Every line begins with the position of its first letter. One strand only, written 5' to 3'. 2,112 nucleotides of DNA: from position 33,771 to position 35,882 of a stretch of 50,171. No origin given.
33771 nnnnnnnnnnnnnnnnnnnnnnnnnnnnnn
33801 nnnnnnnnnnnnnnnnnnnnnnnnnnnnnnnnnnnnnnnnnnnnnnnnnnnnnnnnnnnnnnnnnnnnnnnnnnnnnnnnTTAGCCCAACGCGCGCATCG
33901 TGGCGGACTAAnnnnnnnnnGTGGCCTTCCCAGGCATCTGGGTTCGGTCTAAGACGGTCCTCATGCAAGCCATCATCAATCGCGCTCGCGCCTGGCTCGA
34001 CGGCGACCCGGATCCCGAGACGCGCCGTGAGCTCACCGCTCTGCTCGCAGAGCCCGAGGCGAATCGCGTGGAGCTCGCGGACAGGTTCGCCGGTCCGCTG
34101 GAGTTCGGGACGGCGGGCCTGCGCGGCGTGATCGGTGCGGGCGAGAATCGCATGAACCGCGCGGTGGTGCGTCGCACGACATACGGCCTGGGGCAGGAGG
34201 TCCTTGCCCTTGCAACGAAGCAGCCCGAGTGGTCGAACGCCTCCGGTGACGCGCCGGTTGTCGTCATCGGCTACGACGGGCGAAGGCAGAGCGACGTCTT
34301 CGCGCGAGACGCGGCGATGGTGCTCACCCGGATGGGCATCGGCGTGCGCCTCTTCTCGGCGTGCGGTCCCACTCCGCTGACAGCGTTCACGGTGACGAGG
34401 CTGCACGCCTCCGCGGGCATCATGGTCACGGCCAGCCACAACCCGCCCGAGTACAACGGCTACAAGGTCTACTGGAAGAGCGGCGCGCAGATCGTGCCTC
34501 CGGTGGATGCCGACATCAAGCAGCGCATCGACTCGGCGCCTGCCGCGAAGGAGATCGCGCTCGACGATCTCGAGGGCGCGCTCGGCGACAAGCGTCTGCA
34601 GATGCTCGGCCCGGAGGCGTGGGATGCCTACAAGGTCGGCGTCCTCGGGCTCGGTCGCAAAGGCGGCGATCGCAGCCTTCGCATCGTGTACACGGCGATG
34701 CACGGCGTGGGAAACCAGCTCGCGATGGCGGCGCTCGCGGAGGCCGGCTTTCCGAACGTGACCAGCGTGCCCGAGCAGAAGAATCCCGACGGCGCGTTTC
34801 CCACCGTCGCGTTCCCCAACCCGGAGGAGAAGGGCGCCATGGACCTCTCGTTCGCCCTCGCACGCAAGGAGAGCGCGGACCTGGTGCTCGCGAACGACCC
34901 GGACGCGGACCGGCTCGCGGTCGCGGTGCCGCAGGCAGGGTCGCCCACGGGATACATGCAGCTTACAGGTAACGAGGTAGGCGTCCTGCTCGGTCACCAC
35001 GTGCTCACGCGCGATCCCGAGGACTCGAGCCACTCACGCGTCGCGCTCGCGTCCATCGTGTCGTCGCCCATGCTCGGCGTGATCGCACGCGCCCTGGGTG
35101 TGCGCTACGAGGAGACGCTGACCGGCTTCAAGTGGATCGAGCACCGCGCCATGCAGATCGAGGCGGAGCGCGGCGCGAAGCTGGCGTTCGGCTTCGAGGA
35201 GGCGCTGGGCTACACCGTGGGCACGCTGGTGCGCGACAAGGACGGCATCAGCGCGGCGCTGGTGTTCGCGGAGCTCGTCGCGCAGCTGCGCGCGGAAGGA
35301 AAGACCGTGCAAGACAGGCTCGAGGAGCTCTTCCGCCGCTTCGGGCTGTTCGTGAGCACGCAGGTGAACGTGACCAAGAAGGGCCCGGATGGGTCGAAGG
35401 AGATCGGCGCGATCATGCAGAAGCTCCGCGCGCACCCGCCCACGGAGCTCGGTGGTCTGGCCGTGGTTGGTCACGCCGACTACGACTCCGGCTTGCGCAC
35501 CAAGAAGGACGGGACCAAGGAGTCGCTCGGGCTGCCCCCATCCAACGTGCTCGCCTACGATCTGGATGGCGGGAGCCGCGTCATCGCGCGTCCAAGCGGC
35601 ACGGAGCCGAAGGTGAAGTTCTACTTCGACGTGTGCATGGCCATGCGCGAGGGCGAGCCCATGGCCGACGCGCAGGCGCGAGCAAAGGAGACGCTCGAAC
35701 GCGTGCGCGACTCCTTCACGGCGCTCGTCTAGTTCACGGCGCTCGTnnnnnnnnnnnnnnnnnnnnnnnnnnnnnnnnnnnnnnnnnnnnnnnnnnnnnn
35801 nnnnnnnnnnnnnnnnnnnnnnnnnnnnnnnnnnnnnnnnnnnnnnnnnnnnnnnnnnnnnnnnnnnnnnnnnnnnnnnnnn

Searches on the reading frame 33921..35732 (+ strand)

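Call 101: search_protein_families(library=pfam, proteins=[window:33921-35732:+], max_evalue=0.0001)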
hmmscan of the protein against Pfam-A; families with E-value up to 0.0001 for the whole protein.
window:33921-35732:+ (603 aa): 4 families
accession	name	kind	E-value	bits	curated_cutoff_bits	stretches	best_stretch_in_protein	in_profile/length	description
PF02878.22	PGM_PMM_I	-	2.6e-35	121.5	22.5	1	61-206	3-134/138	Phosphoglucomutase/phosphomannomutase, alpha/beta/alpha domain I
PF02879.22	PGM_PMM_II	-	5.7e-24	85.1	29.3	1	250-335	18-99/103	Phosphoglucomutase/phosphomannomutase, alpha/beta/alpha domain II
PF02880.22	PGM_PMM_III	-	6.5e-15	55.7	20.7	1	350-474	2-115/115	Phosphoglucomutase/phosphomannomutase, alpha/beta/alpha domain III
PF00408.26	PGM_PMM_IV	-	2.2e-05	24.9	23.1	1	540-571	22-52/68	Phosphoglucomutase/phosphomannomutase, C-terminal domain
